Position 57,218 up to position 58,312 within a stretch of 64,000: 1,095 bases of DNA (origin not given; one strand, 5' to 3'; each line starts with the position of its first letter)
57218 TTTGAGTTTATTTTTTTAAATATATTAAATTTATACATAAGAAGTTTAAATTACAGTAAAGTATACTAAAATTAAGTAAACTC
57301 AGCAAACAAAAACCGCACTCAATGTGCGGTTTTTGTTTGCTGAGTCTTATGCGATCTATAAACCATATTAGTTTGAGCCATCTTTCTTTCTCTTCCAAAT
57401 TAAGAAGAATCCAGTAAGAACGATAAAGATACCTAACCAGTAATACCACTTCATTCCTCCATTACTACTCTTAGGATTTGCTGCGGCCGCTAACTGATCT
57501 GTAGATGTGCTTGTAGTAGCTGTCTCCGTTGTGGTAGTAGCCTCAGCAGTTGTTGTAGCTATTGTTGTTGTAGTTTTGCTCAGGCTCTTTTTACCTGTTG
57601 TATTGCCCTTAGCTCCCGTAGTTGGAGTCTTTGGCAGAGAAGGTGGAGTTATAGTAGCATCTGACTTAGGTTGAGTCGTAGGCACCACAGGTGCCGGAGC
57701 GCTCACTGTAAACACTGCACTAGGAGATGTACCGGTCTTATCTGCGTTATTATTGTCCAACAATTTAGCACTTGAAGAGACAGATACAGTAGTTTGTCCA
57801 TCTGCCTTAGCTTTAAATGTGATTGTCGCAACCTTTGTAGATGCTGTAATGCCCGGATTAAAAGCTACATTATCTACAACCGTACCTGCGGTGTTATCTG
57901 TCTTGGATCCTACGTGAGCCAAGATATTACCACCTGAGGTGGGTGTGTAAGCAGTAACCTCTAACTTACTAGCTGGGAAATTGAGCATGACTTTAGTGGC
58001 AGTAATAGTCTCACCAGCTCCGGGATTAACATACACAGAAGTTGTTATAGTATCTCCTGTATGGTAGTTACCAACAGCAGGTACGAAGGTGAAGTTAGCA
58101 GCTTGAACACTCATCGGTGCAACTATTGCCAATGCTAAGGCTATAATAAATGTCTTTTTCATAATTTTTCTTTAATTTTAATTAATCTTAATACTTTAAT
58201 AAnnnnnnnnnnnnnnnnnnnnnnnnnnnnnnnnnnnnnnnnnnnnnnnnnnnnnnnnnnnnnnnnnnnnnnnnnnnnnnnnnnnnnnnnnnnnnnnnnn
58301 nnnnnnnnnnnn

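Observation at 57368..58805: Adjacent cohesin-like and dockerin-like proteins: a minimal cohesin-dockerin pair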

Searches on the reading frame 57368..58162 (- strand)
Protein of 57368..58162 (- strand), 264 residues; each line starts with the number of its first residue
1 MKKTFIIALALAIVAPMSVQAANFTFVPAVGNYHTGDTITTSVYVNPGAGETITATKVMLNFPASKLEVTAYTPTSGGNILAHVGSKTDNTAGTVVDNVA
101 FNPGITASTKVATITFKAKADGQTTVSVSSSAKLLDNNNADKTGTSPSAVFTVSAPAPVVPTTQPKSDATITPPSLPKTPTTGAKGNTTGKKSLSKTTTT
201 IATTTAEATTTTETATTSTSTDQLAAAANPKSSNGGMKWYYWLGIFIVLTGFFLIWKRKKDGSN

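Call 3: search_protein_families(library=pfam, proteins=[window:57368-58162:-], max_evalue=1)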
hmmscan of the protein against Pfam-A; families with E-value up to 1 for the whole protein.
window:57368-58162:- (264 aa): 2 families
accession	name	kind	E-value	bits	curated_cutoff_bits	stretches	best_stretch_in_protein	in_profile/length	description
PF00963.24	Cohesin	-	1.9e-06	28.5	24.1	1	27-143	5-129/139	Cohesin domain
PF05393.16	Hum_adeno_E3A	-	0.28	11.8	22.9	1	197-257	2-61/100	Human adenovirus early E3A glycoprotein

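Call 4: search_protein_families(library=ncbifam, proteins=[window:57368-58162:-], max_evalue=1)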
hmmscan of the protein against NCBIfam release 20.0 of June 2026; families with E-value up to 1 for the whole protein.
window:57368-58162:- (264 aa): 4 families
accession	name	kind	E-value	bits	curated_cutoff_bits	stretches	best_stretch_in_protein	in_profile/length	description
NF053819.1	EF0750_LPXTG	subfamily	0.011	16.2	47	1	193-260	39-104/105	EF2685/EF0750 family sortase-dependent surface protein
TIGR01167.1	LPXTG_anchor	domain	0.012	16.3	15.9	1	236-261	9-34/34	LPXTG cell wall anchor domain-containing protein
TIGR03656.1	IsdC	equivalog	0.016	15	155.85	1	194-261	151-216/219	heme uptake protein IsdC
NF011343.0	PRK14760.1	equivalog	0.08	12.9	54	1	1-15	1-15/24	protein YoaJ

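Call 8: find_encoding_contigs(protein=window:57368-58162:-, flank=10000, max_places=6)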
Protein window:57368-58162:- (264 aa): 3 contigs read that carry it; 2 places shown.
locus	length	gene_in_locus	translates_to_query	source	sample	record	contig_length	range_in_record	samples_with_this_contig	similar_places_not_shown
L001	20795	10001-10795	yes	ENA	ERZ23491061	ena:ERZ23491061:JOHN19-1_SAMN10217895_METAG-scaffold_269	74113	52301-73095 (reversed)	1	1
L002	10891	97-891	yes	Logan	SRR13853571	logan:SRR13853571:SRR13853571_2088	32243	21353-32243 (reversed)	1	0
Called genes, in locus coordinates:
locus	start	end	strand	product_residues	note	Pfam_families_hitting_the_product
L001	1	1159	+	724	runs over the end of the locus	?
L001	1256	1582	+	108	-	PF11015:DUF2853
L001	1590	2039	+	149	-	-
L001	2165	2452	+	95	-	PF23477:zf_Tbcl_2 (weak)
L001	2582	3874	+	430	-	PF00890:FAD_binding_2 (weak), PF01266:DAO (faint), PF01494:FAD_binding_3, PF03486:HI0933_like, PF07992:Pyr_redox_2 (faint), PF12831:FAD_oxidored, PF13450:NAD_binding_8 (faint), PF22780:HI0933_like_1st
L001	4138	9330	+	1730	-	PF16656:Pur_ac_phosph_N (faint), PF00041:fn3 (faint)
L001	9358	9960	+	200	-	PF13290:CHB_HEX_C_1, PF13287:Fn3_assoc, PF00404:Dockerin_1 (faint)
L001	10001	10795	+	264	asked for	PF00963:Cohesin (weak)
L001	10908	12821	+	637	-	PF13687:DUF4153 (weak)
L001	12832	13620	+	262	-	PF02673:BacA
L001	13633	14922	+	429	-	PF02397:Bac_transf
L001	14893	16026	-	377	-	PF13477:Glyco_trans_4_2, PF20706:GT4-conflict (weak), PF00534:Glycos_transf_1, PF13692:Glyco_trans_1_4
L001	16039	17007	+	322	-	PF06306:CgtA, PF00535:Glycos_transf_2 (faint)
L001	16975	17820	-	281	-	PF00535:Glycos_transf_2, PF13641:Glyco_tranf_2_3 (weak)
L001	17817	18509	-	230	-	PF05704:Caps_synth, PF04488:Gly_transf_sug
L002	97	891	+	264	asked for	PF00963:Cohesin (weak)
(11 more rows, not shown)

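Call 9: find_homologous_proteins(query=window:57368-58162:-)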
Query window:57368-58162:- (264 aa): 11 proteins with E <= 0.001 among 2836 candidates.
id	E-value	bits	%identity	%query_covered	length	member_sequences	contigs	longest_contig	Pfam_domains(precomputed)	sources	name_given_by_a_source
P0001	2.7e-158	543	100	100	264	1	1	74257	PF00963.25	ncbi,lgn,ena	-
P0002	6.2e-61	224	46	100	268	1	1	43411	-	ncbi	-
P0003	5.6e-58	215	65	55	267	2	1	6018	-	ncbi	-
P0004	6.0e-58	214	61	60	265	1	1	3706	-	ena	-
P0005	1.7e-56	210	44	98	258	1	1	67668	-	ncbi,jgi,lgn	-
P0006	5.3e-56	208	48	100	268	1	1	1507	-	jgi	-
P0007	1.1e-55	207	45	99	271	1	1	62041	-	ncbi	-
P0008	2.8e-55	206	47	99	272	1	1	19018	-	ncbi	-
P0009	1.6e-50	190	59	58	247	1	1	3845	-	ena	-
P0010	4.0e-46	176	42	98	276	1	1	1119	PF00963.25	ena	-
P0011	4.9e-11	61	28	51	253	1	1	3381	-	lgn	-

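Call 10: find_encoding_contigs(protein=P0002, flank=8000, max_places=2)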
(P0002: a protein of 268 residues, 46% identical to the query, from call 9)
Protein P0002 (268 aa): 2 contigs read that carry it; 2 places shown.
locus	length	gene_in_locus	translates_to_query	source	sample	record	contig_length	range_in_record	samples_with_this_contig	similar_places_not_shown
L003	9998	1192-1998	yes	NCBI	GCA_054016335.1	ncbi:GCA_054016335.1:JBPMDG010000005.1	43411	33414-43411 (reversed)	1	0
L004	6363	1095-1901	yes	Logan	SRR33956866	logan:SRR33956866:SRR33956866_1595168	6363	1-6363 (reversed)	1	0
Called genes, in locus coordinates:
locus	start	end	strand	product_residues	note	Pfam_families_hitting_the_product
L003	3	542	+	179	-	?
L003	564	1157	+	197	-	PF13290:CHB_HEX_C_1, PF13287:Fn3_assoc (weak)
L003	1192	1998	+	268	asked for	-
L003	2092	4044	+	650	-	PF13687:DUF4153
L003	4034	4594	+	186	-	PF00565:SNase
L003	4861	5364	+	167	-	-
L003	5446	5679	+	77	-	PF01035:DNA_binding_1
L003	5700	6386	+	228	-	PF02592:Vut_1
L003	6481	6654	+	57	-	PF04014:MazE_antitoxin (weak)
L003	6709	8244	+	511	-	PF12161:HsdM_N, PF02384:N6_Mtase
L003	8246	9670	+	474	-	PF04326:SLFN_AlbA_2, PF13749:HATPase_c_4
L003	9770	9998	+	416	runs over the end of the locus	PF01420:Methylase_S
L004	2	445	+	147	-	?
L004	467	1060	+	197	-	PF13290:CHB_HEX_C_1, PF13287:Fn3_assoc (weak)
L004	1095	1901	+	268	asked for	-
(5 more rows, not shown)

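Call 11: find_encoding_contigs(protein=P0005, flank=8000, max_places=2)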
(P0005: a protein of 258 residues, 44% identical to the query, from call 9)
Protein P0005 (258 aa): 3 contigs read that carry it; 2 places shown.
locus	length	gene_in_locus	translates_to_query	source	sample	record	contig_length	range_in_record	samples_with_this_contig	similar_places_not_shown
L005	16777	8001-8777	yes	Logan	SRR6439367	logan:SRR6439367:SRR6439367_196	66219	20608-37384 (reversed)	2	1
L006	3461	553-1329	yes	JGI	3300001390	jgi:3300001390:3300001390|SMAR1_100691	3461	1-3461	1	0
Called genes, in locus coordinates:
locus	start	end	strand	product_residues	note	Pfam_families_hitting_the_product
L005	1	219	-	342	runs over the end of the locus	PF02618:YceG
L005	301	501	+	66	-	-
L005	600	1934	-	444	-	PF00270:DEAD, PF04851:ResIII, PF00271:Helicase_C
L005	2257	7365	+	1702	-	-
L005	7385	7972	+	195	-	-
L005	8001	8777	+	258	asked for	-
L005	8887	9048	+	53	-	-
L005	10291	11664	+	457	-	PF02878:PGM_PMM_I, PF02879:PGM_PMM_II, PF02880:PGM_PMM_III, PF00408:PGM_PMM_IV (weak)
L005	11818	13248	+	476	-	PF01134:GIDA (faint), PF03486:HI0933_like (faint), PF05834:Lycopene_cycl (faint), PF07992:Pyr_redox_2, PF13450:NAD_binding_8 (faint), PF13738:Pyr_redox_3, PF00070:Pyr_redox, PF02852:Pyr_redox_dim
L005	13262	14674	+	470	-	PF00479:G6PD_N, PF02781:G6PD_C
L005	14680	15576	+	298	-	PF02826:2-Hacid_dh_C (weak), PF03446:NAD_binding_2, PF03807:F420_oxidored, PF07991:KARI_N (weak), PF02153:PDH_N (weak), PF00393:6PGD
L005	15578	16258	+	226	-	PF01182:Glucosamine_iso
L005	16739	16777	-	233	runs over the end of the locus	PF08030:NAD_binding_6 (weak), PF00175:NAD_binding_1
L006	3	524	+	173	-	?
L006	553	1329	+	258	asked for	-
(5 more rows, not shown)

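Call 12: find_encoding_contigs(protein=P0007, flank=8000, max_places=2)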
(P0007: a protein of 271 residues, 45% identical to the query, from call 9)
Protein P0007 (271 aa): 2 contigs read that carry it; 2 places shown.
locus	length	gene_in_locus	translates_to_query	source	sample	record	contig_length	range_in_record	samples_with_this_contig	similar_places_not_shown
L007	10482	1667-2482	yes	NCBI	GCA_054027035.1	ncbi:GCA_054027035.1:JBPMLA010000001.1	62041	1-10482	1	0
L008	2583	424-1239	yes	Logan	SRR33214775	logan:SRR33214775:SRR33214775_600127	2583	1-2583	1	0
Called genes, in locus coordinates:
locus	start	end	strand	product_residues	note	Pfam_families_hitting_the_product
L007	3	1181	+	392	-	?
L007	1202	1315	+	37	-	-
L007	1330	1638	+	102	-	-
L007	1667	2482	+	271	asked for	-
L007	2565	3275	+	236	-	PF09171:AGOG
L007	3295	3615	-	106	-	PF01906:YbjQ_1, PF23025:YbjQ_2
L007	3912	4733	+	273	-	PF05552:MS_channel_1st_1 (weak), PF00924:MS_channel_2nd, PF21082:MS_channel_3rd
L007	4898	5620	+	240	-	-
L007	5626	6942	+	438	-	-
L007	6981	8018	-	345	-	-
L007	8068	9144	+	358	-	PF01171:ATP_bind_3 (weak), PF02540:NAD_synthase (faint), PF03054:tRNA_Me_trans, PF06508:QueC (faint), PF20259:tRNA_Me_trans_M, PF20258:tRNA_Me_trans_C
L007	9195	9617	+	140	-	-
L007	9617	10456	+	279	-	PF03477:ATP-cone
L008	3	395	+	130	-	?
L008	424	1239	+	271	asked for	-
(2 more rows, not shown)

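Call 13: find_encoding_contigs(protein=P0008, flank=8000, max_places=2)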
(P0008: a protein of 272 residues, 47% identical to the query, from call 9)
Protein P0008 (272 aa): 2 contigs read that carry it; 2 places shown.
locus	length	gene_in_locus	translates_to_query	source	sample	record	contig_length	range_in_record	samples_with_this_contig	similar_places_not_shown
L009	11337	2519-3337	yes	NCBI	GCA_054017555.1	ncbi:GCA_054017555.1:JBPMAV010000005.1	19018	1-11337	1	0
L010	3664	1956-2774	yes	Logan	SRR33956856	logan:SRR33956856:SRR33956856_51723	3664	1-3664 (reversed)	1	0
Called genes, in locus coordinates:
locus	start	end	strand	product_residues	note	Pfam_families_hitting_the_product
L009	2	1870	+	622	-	?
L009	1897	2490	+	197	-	PF13290:CHB_HEX_C_1, PF13287:Fn3_assoc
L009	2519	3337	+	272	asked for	-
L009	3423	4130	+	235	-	PF09171:AGOG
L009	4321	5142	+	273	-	PF05552:MS_channel_1st_1 (weak), PF00924:MS_channel_2nd, PF21082:MS_channel_3rd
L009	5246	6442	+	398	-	PF13020:NOV_C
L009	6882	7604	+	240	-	-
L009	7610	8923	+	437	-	-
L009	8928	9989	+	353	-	PF01171:ATP_bind_3 (weak), PF02540:NAD_synthase (faint), PF03054:tRNA_Me_trans, PF20259:tRNA_Me_trans_M, PF20258:tRNA_Me_trans_C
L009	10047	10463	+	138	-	-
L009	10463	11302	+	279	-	PF03477:ATP-cone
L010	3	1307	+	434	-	?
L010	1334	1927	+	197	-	PF13290:CHB_HEX_C_1, PF13287:Fn3_assoc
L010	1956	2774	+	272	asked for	-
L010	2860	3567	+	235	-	PF09171:AGOG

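Call 18: find_related_loci(query=A1, collection=genome_contigs, flank=8000)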
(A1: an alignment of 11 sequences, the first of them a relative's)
Query A1 (264 aa) in genome_contigs; peptide patterns used: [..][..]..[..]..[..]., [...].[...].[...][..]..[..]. (x = any residue, [..] = any of these).
46 stretches matched a pattern; 1 encode a relative of the query (tblastn E <= 1e-3); 1 distinct loci.
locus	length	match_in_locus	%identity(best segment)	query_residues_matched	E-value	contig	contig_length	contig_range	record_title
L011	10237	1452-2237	60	1-256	2e-83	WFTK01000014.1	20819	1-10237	MAG: Patescibacteria group bacterium isolate S139_169 k151_323485, whole genome shotgun sequence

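Call 23: search_solved_structures(query=A1, max_evalue=1, show_alignments=2)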
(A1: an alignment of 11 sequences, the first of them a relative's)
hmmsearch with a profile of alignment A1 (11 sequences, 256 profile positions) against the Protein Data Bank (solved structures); distinct sequences matched with E-value up to 1: 0.
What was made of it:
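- The family profile of the cohesin protein finds no PDB cohesin by sequence (call 23), so cohesin membership rests on the Pfam HMM and a predicted fold.
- Tried and rejected: PDB sequence-profile search with the cohesin family alignment found nothing at E <= 1 (call 23).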

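Call 27: search_protein_families(library=pfam, proteins=[L011:1452-2258:+], max_evalue=10)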
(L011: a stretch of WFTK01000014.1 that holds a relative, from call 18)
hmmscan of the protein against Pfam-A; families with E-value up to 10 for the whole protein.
L011:1452-2258:+ (269 aa): 4 families
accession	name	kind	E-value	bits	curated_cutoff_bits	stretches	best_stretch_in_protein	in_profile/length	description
PF00963.24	Cohesin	-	1.8e-05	25.4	24.1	1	32-144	10-129/139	Cohesin domain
PF11874.13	DUF3394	-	0.1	12.7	28.2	1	232-266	146-180/181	Domain of unknown function (DUF3394)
PF20497.3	SWI-SNF_Ssr4_C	-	0.32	10.7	22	1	126-239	238-357/456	SWI/SNF and RSC complexes subunit Ssr4 C-terminal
PF01056.23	Myc_N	-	1.3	9.2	24.4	1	111-219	144-246/339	Myc amino-terminal region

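Call 32: predict_structure(alignment_id=A1)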
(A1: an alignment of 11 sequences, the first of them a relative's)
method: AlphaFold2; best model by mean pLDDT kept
length: 264 residues; sequences in the alignment: 11
mean_pLDDT: 65.2   pTM: 0.48
mean pLDDT of the five models: 65.2, 62.8, 61.9, 61.3, 60.9
residues with pLDDT >= 90: 71; 70-90: 63; 50-70: 23; < 50: 107
segments of 3 or more residues with pLDDT < 50: 132-236
pLDDT, mean of each block of 10 residues (from residue 1): 67 59 83 92 90 88 94 94 92 93 92 95 76 45 35 35 43 41 35 35 32 31 33 50 85 82 57
secondary structure, 60 per line:
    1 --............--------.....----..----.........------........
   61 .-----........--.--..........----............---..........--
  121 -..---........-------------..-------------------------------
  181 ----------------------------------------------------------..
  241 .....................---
elements in order: H3-14 E23-27 E38-46 E53-61 E67-74 E80-89 E94-105 E109-118 E127-131 H239-261
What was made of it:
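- On Cohesin (Pfam PF00963): AF2 model, residues 22-131 at pLDDT about 90 (call 32).
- On Cellulosome: Gene 3 has a single cohesin (calls 3, 32).
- Checked: The AF2 model has a beta-sandwich at residues 22-131 with pLDDT about 90, a disordered 132-236 linker and a TM helix at 239-261 (call 32).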

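Call 34: fold_search(model_id=the predicted structure, library=pdb)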
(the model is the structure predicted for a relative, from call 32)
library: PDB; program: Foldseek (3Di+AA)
matches with E <= 10: 1761; with E <= 0.001: 59
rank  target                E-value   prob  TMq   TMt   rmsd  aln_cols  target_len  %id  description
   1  4u3s_A                9.0e-06  1.00  0.29  0.43   6.9       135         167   12  Crystal structure of Coh3ScaB-XDoc_M1ScaA complex: A N-terminal interface mutant of type II Cohesin-X-Dockerin complex (released 2015-07-29)
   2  3l8q_C                1.6e-05  1.00  0.33  0.26   3.6       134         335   13  Structure analysis of the type II cohesin dyad from the adaptor ScaA scaffoldin of Acetivibrio cellulolyticus (released 2010-05-05)
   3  1qzn                  1.8e-05  1.00  0.32  0.47   3.6       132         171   14  Crystal Structure Analysis of a type II cohesin domain from the cellulosome of Acetivibrio cellulolyticus (released 2004-09-21)
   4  6kgf_C                1.9e-05  1.00  0.34  0.57   2.8       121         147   14  Crystal structure of CaDoc0917(R16D)-CaCohA2 complex at pH 8.2 (released 2020-07-08)
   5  3l8q_D                2.0e-05  1.00  0.30  0.24   3.6       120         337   13  Structure analysis of the type II cohesin dyad from the adaptor ScaA scaffoldin of Acetivibrio cellulolyticus (released 2010-05-05)
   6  6kgd_A                2.3e-05  1.00  0.35  0.60   3.0       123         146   15  Crystal structure of CaDoc0917(R49D)-CaCohA2 complex at pH 8.0 (released 2020-07-08)
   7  2jh2_B                2.8e-05  1.00  0.33  0.60   2.8       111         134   16  X-ray crystal structure of a cohesin-like module from Clostridium perfringens (released 2007-11-06)
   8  3f2l                  2.8e-05  1.00  0.32  0.47   4.4       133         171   11  Crystal structure analysis of the K171A mutation of N-terminal type II cohesin 1 from the cellulosomal ScaB subunit of A (released 2008-12-02)
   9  3ghp_A                3.0e-05  1.00  0.31  0.41  10.7       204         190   13  Structure of the second type II cohesin module from the adaptor ScaA scaffoldin of Acetivibrio cellulolyticus (includi (released 2009-06-23)
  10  2vo8                  3.5e-05  1.00  0.35  0.64   2.7       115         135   14  Cohesin module from Clostridium perfringens ATCC13124 family 33 glycoside hydrolase. (released 2008-09-02)
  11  3l8q_A                3.9e-05  1.00  0.33  0.27   3.6       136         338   12  Structure analysis of the type II cohesin dyad from the adaptor ScaA scaffoldin of Acetivibrio cellulolyticus (released 2010-05-05)
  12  6kgc_A                4.2e-05  1.00  0.33  0.56   3.4       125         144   16  Crystal structure of CaDoc0917(R49D)-CaCohA2 complex at pH 5.4 (released 2020-07-08)
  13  4uyp_C                4.2e-05  1.00  0.31  0.52   3.8       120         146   17  High resolution structure of the third cohesin ScaC in complex with the ScaB dockerin with a mutation in the N-termina (released 2015-04-15)
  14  3fnk_A                4.6e-05  1.00  0.32  0.46   4.2       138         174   15  Crystal structure of the second type II cohesin module from the cellulosomal adaptor ScaA scaffoldin of Acetivibrio ce (released 2009-06-23)
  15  5g5d_A                4.6e-05  1.00  0.30  0.47   6.2       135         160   12  Crystal Structure of the CohScaC2-XDocCipA type II complex from Clostridium thermocellum (released 2017-04-05)
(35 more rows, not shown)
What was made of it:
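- On Cohesin (Pfam PF00963): The top 48 Foldseek PDB hits are all type I, type II or C. perfringens cohesins, E 9e-6 to 4e-4, probability 1.0 (call 34).
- Checked: The top 48 Foldseek PDB hits are all cohesins (call 34).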

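Call 68: list_cluster_members(proteins=[P0001, P0012, P0002, P0013, P0042, P0023])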
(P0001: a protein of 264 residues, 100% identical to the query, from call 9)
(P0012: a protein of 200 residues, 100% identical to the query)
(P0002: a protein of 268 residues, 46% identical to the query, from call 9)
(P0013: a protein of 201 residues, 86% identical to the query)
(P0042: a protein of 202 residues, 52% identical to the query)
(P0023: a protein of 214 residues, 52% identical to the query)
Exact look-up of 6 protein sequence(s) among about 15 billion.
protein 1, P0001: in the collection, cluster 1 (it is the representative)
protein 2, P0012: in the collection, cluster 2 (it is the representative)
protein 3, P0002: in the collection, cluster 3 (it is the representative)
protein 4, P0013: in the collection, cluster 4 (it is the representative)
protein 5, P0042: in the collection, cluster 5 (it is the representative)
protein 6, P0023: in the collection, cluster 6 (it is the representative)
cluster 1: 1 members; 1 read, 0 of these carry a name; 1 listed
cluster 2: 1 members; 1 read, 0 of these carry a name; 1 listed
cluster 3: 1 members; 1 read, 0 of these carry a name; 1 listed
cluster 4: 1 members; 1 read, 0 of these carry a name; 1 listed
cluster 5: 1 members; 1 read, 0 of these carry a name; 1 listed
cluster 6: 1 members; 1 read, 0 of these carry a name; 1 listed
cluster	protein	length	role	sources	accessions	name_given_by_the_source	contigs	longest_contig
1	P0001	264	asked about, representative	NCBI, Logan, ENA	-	-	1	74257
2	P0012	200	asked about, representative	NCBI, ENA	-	-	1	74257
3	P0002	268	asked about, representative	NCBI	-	-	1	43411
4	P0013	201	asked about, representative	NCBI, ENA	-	-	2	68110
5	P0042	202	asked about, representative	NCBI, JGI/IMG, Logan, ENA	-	-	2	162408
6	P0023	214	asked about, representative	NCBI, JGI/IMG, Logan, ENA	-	-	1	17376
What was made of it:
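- Tried and rejected: The cluster look-up gave no names or accessions (call 68).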

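Call 71: search_protein_families(library=pfam, alignment_id=A1, max_evalue=0.01)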
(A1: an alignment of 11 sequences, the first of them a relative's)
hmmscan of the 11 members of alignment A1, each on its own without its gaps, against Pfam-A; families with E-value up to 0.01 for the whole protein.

A. member 1, P0001 (264 aa): 1 family
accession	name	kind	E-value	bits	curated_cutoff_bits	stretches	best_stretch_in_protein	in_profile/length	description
PF00963.24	Cohesin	-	1.9e-06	28.5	24.1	1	27-143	5-129/139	Cohesin domain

B. families by the number of members that match (of 11 scanned): 5 families
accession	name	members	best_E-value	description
PF00963.24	Cohesin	9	4.4e-08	Cohesin domain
PF02009.21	RIFIN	2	0.0069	Rifin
PF14362.11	DUF4407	1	0.0008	Domain of unknown function (DUF4407)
PF22251.1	PFF1_TM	1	0.0036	Vacuolar membrane protease, transmembrane domain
PF16031.10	TonB_N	1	0.0059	TonB polyproline region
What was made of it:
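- On Cohesin (Pfam PF00963): 9 of 11 family members match at E <= 0.01, best 4.4e-8 (call 71).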
